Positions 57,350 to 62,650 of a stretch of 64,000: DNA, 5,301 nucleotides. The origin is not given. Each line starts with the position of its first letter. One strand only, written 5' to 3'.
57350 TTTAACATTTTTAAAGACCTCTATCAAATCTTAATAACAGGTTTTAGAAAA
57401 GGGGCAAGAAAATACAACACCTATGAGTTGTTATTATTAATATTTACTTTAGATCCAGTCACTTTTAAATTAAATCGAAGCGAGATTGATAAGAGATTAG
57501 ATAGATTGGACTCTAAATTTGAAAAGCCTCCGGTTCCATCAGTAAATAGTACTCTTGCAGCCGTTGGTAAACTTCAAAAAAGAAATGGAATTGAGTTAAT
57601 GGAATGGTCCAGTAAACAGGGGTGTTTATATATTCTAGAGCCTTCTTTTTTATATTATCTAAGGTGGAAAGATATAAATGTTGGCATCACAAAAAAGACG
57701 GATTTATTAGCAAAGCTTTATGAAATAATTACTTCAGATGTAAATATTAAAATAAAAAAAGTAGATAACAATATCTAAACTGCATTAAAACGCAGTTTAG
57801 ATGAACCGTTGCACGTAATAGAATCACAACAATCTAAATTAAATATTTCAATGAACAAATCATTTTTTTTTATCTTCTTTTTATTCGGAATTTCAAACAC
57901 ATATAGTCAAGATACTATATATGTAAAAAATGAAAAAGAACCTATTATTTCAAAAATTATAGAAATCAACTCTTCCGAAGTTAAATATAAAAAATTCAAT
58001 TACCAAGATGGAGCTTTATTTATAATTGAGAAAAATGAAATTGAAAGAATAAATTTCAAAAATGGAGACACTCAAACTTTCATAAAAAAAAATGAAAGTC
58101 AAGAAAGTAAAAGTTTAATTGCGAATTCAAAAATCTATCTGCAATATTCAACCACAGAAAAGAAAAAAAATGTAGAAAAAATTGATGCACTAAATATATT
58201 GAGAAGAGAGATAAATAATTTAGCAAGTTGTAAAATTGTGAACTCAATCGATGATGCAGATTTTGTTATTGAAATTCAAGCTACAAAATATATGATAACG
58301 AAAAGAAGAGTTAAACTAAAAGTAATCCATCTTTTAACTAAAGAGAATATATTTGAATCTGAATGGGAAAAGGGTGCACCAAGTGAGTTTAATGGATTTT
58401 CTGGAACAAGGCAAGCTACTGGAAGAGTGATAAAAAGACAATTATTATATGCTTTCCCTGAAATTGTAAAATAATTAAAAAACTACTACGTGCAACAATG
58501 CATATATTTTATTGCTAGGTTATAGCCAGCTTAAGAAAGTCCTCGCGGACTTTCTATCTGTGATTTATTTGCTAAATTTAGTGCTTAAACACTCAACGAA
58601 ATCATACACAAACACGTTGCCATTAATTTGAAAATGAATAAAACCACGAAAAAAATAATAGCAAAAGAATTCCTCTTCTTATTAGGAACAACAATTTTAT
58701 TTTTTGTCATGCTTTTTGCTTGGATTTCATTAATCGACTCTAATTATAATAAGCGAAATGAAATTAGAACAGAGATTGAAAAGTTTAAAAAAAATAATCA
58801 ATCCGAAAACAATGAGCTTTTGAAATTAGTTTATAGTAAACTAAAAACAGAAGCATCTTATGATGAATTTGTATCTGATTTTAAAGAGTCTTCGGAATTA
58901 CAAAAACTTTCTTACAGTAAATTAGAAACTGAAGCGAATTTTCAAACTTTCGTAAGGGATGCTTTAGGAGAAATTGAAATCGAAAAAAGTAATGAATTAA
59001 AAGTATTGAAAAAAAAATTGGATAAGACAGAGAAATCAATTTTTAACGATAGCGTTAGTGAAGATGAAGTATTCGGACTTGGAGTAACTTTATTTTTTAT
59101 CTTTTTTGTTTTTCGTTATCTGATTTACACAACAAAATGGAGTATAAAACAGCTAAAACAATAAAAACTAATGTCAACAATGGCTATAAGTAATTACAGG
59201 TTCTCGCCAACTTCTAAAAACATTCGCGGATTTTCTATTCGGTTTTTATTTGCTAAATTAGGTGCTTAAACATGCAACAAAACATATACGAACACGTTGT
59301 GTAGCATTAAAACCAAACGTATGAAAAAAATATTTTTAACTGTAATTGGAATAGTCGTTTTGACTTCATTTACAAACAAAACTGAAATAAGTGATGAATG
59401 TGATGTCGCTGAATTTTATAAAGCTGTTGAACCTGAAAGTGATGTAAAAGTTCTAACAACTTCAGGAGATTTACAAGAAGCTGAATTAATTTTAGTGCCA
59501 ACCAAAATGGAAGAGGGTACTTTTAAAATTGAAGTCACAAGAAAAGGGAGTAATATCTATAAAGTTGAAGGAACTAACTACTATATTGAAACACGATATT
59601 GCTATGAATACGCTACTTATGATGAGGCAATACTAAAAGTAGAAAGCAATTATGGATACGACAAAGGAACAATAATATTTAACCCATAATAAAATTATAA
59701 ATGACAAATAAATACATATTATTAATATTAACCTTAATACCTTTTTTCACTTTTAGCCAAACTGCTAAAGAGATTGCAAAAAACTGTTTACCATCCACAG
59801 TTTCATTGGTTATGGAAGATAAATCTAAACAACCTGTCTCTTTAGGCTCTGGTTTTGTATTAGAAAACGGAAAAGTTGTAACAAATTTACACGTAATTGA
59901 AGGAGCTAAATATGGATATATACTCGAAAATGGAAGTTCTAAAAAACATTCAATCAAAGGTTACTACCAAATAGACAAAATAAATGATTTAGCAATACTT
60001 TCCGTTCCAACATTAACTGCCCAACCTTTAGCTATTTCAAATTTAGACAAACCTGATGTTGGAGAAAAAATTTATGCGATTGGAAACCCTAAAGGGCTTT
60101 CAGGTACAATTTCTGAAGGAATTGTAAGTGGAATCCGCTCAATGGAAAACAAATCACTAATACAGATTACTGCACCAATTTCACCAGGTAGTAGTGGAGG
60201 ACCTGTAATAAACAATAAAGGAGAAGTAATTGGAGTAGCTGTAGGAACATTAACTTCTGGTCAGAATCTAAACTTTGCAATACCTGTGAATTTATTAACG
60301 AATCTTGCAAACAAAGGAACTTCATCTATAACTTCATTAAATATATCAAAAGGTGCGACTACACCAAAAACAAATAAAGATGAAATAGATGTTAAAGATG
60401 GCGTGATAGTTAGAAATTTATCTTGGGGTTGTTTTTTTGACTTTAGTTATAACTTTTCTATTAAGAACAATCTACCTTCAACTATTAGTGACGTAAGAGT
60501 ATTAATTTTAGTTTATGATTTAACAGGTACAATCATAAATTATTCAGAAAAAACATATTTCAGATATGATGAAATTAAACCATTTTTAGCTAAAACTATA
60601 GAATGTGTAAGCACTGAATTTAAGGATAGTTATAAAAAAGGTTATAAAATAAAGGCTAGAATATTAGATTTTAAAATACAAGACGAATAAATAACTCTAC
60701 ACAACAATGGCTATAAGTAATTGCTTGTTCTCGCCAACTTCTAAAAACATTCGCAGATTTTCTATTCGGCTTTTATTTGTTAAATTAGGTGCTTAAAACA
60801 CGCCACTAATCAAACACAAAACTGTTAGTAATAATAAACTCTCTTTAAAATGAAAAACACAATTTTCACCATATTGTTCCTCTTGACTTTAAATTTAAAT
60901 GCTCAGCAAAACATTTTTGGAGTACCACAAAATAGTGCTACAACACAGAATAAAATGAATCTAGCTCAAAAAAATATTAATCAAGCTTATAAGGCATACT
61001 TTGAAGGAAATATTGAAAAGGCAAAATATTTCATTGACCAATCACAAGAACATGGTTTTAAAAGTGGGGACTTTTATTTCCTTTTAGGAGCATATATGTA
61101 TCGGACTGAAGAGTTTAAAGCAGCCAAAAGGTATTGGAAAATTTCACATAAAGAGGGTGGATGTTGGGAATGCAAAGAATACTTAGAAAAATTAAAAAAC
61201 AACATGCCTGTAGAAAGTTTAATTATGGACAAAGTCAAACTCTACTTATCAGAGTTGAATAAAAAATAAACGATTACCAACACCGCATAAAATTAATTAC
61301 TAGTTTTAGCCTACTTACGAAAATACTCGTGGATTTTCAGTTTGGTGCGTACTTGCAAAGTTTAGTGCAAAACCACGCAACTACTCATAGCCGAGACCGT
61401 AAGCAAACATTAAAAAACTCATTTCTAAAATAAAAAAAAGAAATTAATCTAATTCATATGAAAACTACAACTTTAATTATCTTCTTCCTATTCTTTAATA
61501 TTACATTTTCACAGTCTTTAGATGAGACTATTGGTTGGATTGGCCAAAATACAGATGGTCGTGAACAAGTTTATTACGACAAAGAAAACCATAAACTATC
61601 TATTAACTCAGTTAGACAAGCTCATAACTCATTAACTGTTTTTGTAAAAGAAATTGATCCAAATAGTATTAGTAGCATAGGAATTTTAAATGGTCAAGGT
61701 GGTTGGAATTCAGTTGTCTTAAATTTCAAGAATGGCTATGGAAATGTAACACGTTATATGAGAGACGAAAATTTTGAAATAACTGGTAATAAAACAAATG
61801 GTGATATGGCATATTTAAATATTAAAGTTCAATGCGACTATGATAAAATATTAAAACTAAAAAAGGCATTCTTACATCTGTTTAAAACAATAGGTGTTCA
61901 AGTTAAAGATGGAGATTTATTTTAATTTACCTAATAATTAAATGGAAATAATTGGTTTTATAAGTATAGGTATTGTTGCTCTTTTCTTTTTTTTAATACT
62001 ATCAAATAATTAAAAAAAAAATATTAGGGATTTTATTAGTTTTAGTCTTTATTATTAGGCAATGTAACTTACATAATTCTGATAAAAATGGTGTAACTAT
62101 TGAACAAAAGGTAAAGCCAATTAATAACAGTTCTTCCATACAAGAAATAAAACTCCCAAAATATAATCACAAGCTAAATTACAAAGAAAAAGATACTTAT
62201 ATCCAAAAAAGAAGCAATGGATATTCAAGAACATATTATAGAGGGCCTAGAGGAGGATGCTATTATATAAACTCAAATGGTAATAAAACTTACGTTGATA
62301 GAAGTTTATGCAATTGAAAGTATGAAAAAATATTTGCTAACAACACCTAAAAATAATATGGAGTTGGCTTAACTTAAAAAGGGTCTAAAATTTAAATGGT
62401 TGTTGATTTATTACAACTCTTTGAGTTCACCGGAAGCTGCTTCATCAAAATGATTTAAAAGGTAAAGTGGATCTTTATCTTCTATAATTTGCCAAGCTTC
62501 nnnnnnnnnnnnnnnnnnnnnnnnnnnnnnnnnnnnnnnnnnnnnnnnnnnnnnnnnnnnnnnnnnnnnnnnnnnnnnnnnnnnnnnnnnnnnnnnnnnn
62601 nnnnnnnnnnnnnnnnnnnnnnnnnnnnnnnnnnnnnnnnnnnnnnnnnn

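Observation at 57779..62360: Integron-like (or rAID-like) cassette array: co-oriented exported-protein ORFs separated by a conserved structured repeat, with no recombinase in view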

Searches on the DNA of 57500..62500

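Call 6: search_rna_families(source=window, start=57500, end=62500, threshold=evalue, max_evalue=10, show_alignments=3)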
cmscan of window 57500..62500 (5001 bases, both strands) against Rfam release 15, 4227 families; matches with E-value up to 10: 5.
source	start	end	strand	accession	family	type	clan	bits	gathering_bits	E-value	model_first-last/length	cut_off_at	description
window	61210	61315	+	RF02776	SodC_thermometer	Cis-reg; thermoregulator;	-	22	125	8.9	1-93/93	no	SodC 5' UTR thermometer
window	58554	58642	+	RF01823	rspL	Gene; sRNA;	-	21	37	5.6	1-89/89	no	rpsL sRNA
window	61869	61941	-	RF00280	SNORD51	Gene; snRNA; snoRNA; CD-box;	CL00054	20.1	50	7.9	1-79/79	no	Small nucleolar RNA SNORD51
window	59956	60063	-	RF00265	SNORA69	Gene; snRNA; snoRNA; HACA-box;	-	19.4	47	6.4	1-132/132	no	Small nucleolar RNA SNORA69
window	61095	61188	+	RF02191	TCL6_1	Gene; lncRNA;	-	14.7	60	9.1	1-113/113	no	T-cell leukemia/lymphoma 6 conserved region 1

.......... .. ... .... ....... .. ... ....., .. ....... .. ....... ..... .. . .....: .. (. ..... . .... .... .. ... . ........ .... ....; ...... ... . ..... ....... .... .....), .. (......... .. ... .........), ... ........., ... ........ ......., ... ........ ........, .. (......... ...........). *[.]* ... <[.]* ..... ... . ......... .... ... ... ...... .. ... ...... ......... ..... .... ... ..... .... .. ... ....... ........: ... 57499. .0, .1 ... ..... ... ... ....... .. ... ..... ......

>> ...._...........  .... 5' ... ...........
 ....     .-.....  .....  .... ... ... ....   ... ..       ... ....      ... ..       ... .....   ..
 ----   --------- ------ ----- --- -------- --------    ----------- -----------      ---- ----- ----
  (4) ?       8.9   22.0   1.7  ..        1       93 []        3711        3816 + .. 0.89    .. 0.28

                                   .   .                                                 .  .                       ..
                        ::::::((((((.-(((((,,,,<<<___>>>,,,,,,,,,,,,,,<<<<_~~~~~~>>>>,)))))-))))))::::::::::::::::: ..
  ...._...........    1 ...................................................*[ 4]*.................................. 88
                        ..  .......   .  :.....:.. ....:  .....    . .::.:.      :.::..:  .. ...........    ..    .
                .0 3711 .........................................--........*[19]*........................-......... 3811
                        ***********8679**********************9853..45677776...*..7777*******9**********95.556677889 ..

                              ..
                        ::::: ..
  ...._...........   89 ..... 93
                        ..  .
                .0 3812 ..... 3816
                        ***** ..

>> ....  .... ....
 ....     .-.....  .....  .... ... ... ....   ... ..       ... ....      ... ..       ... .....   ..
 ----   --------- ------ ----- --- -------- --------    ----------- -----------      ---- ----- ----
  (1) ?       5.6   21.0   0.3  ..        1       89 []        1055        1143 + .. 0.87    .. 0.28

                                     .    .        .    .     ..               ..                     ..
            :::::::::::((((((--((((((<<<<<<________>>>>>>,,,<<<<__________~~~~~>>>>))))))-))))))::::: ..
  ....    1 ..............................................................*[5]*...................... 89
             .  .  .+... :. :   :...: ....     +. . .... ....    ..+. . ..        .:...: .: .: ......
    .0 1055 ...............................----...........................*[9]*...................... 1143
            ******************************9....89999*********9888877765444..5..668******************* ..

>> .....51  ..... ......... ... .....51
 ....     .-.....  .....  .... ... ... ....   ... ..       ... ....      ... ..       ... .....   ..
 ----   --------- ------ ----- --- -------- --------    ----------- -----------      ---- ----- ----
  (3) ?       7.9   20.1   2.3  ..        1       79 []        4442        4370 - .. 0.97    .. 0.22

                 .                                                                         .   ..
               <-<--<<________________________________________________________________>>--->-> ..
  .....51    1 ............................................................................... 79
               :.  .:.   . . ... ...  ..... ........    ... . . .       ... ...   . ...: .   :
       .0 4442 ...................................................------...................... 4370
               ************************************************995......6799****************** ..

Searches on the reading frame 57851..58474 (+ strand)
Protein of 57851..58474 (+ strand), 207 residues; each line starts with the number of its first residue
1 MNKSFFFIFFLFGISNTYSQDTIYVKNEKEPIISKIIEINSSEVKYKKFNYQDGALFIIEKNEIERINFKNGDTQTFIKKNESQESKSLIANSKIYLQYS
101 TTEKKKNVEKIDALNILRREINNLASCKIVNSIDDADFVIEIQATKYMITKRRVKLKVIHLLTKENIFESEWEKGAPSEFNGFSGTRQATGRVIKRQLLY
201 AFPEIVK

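Call 10: search_protein_families(library=pfam, proteins=[window:57851-58474:+], max_evalue=0.1)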
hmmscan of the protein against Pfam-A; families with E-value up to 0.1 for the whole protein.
window:57851-58474:+ (207 aa): 2 families
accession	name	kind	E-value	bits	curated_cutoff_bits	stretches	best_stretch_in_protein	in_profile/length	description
PF14238.11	DUF4340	-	0.00031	21.4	25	1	10-130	62-165/183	Domain of unknown function (DUF4340)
PF00025.27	Arf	-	0.068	13.1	22.3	0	49-129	79-157/174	ADP-ribosylation factor family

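Call 92: search_protein_families(library=padloc, proteins=[window:57851-58474:+], max_evalue=0.001)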
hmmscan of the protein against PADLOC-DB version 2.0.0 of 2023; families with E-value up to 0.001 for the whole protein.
window:57851-58474:+ (207 aa): 0 families

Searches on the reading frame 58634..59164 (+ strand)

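Call 10: search_protein_families(library=pfam, proteins=[window:58634-59164:+], max_evalue=0.1)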
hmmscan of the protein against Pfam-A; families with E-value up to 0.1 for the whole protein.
window:58634-59164:+ (176 aa): 3 families
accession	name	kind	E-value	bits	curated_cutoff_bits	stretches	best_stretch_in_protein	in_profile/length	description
PF06305.16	LapA_dom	-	0.0042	17.4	28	0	146-176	26-54/64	Lipopolysaccharide assembly protein A domain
PF05597.16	Phasin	-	0.013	16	28.8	1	90-136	75-121/126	Poly(hydroxyalcanoate) granule associated protein (phasin)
PF04713.17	Pox_I5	-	0.063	13.8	25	0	9-40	2-33/75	Poxvirus protein I5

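Call 92: search_protein_families(library=padloc, proteins=[window:58634-59164:+], max_evalue=0.001)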
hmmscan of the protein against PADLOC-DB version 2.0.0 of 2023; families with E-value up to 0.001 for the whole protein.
window:58634-59164:+ (176 aa): 0 families

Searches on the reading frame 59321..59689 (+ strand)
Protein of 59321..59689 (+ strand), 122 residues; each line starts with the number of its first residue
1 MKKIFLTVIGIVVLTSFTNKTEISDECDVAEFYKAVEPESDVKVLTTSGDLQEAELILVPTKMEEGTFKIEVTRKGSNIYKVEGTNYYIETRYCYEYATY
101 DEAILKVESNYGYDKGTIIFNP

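Call 10: search_protein_families(library=pfam, proteins=[window:59321-59689:+], max_evalue=0.1)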
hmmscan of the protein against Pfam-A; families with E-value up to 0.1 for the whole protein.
window:59321-59689:+ (122 aa): 1 family
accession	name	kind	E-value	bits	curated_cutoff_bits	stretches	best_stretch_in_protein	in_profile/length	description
PF13969.11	Pab87_oct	-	0.0094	16.6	27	1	35-79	30-75/96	Pab87 octamerisation domain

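Call 92: search_protein_families(library=padloc, proteins=[window:59321-59689:+], max_evalue=0.001)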
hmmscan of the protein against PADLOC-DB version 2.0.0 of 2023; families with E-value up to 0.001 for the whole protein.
window:59321-59689:+ (122 aa): 0 families

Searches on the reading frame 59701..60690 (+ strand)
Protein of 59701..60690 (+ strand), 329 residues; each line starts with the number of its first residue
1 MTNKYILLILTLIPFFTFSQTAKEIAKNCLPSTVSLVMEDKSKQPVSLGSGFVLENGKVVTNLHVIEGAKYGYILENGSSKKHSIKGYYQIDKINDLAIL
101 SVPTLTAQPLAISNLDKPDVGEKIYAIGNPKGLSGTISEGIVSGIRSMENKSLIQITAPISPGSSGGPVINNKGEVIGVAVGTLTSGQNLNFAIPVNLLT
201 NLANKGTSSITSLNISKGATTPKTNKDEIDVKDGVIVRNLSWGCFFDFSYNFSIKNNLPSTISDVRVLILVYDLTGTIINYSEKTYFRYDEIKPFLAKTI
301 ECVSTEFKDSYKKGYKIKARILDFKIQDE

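Call 10: search_protein_families(library=pfam, proteins=[window:59701-60690:+], max_evalue=0.1)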
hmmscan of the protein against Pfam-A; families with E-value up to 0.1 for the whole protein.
window:59701-60690:+ (329 aa): 6 families
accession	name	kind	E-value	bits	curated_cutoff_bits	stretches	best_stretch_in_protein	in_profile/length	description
PF13365.12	Trypsin_2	-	2.7e-27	96.7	27.6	1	49-179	1-144/144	Trypsin-like peptidase domain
PF00089.32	Trypsin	-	7.5e-12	46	20.6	1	31-199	13-216/220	Trypsin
PF02907.21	Peptidase_S29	-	0.0027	17.9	25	1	141-189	84-134/149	Hepatitis C virus NS3 protease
PF00949.27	Peptidase_S7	-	0.0046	17.3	20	1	159-187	92-120/131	Peptidase S7, Flavivirus NS3 serine protease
PF05579.19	Peptidase_S32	-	0.017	14.8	24.7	1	161-190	206-235/297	Equine arteritis virus serine endopeptidase S32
PF10459.15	Peptidase_S46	-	0.03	13.4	22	1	159-182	629-652/698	Peptidase S46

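Call 14: find_encoding_contigs(protein=window:59701-60690:+, flank=10000, max_places=10)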
Protein window:59701-60690:+ (329 aa): 2 contigs read that carry it; 2 places shown.
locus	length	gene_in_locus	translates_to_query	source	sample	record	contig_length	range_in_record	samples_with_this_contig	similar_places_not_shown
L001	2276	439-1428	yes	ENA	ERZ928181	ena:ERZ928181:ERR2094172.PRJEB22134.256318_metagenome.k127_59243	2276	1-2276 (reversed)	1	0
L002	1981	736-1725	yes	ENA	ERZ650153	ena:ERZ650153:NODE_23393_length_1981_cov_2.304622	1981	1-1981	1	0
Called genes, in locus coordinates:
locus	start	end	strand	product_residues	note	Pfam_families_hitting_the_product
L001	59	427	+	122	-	-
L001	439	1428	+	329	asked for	PF00089:Trypsin, PF13365:Trypsin_2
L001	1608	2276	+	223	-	?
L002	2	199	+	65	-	?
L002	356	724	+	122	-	-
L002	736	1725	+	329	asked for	PF00089:Trypsin, PF13365:Trypsin_2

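Call 92: search_protein_families(library=padloc, proteins=[window:59701-60690:+, L001:1608-2276:+], max_evalue=0.001)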
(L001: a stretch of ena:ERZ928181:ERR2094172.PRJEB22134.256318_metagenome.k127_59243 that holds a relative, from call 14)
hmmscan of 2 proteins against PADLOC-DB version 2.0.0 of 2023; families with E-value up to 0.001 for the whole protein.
window:59701-60690:+ (329 aa): 4 families
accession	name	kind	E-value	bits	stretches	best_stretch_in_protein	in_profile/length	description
PDLC02960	RT-Protease_XI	-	6.5e-24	82.8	1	34-204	338-505/506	single gene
PDLC02959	RT-Protease_XI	-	9.8e-23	78.8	1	37-204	342-509/510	single gene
PDLC04593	PDC-M35A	-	4.2e-11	41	1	33-188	7-186/216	-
PDLC05022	PDC-S45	-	1.4e-06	25.4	0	23-82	14-80/293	-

L001:1608-2276:+ (223 aa): 0 families

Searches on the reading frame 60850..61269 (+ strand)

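Call 10: search_protein_families(library=pfam, proteins=[window:60850-61269:+], max_evalue=0.1)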
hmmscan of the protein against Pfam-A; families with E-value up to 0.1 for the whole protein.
window:60850-61269:+ (139 aa): 2 families
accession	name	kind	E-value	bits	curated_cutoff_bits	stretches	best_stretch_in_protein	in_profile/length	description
PF07219.19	HemY_N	-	0.002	18.7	31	1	7-69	25-89/107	HemY protein N-terminus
PF08590.15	DUF1771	-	0.008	16.9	28.7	1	36-69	12-45/64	Domain of unknown function (DUF1771)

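Call 92: search_protein_families(library=padloc, proteins=[window:60850-61269:+], max_evalue=0.001)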
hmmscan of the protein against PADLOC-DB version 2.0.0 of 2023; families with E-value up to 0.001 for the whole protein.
window:60850-61269:+ (139 aa): 0 families

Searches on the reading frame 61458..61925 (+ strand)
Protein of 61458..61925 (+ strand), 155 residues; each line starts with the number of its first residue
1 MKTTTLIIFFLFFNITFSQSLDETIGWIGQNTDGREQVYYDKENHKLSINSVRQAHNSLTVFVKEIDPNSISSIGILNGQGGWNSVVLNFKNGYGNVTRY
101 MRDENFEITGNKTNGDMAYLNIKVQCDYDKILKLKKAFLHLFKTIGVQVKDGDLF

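Call 10: search_protein_families(library=pfam, proteins=[window:61458-61925:+], max_evalue=0.1)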
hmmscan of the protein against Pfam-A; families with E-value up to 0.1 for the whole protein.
window:61458-61925:+ (155 aa): 1 family
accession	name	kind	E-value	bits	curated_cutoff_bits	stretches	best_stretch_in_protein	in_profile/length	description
PF05481.17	Myco_19_kDa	-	0.0023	18.7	23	1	29-118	14-101/117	Mycobacterium 19 kDa lipoprotein antigen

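Call 92: search_protein_families(library=padloc, proteins=[window:61458-61925:+], max_evalue=0.001)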
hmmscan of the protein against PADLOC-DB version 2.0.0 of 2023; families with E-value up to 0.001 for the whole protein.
window:61458-61925:+ (155 aa): 0 families
